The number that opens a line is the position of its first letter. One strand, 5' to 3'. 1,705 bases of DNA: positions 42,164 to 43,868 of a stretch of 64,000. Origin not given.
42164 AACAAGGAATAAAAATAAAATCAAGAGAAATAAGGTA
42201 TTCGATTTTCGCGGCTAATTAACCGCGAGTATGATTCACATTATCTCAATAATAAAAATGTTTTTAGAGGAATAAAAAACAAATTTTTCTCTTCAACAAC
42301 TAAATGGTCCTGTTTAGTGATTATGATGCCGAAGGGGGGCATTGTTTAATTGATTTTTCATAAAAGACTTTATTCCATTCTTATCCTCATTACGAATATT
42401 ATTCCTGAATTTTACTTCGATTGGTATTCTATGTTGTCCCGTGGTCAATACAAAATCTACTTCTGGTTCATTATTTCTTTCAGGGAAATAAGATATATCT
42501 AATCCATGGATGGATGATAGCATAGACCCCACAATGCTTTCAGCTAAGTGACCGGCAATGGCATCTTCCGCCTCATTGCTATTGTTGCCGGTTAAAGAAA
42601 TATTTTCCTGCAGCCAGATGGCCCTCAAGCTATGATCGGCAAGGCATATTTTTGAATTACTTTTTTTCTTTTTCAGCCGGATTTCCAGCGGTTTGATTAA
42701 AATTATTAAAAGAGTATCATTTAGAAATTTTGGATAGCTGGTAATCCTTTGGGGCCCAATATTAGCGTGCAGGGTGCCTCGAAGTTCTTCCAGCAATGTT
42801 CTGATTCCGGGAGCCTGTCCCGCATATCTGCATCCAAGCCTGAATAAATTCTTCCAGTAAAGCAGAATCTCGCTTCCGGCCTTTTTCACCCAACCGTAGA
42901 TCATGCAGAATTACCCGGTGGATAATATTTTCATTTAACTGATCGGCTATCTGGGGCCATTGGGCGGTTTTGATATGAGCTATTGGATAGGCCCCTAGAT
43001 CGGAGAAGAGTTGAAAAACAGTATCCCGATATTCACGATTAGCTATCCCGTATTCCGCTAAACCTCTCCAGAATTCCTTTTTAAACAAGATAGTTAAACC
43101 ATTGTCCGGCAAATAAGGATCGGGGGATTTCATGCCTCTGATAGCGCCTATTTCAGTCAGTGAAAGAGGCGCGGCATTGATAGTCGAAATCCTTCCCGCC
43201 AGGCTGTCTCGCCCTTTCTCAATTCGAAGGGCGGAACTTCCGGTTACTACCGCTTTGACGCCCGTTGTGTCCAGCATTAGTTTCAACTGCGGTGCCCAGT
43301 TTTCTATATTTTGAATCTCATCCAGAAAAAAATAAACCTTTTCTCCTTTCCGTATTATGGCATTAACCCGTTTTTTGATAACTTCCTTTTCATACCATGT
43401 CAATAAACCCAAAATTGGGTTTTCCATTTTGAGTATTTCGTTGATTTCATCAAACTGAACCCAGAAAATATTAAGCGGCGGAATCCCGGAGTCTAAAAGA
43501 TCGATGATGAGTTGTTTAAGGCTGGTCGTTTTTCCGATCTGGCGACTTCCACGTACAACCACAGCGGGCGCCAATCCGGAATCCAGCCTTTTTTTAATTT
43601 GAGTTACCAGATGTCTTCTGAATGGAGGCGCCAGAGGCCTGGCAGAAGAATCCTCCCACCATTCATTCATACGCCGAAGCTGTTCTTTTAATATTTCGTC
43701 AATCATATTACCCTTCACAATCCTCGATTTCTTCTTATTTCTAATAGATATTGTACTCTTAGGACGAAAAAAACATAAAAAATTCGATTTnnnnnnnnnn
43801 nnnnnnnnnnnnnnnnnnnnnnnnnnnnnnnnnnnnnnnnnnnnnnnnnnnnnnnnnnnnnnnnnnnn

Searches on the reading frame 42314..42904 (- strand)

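Call 60: search_protein_families(library=pfam, proteins=[window:42314-42904:-], max_evalue=0.00001)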
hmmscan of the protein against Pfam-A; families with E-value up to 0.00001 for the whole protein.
window:42314-42904:- (196 aa): 1 family
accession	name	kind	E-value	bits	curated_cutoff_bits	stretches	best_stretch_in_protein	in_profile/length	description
PF13635.12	DUF4143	-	1e-13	51.7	28.1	1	19-166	18-159/160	Domain of unknown function (DUF4143)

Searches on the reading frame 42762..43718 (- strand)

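Call 6: search_protein_families(library=ncbifam, proteins=[window:42762-43718:-])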
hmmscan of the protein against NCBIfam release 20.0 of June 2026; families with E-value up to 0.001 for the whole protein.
window:42762-43718:- (318 aa): 0 families

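Call 7: search_protein_families(library=pfam, proteins=[window:42762-43718:-])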
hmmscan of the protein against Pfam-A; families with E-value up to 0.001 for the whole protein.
window:42762-43718:- (318 aa): 3 families
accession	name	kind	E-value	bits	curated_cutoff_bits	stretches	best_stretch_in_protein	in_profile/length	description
PF13173.12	AAA_14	-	1e-25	90.7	27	1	51-190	3-128/129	AAA domain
PF01637.24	ATPase_2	-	6.1e-05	23.4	33.2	1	38-122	8-82/225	ATPase domain predominantly from Archaea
PF25199.1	nSTAND_NTPase5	-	0.00028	21.2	34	1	33-144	20-114/145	Novel STAND NTPase 5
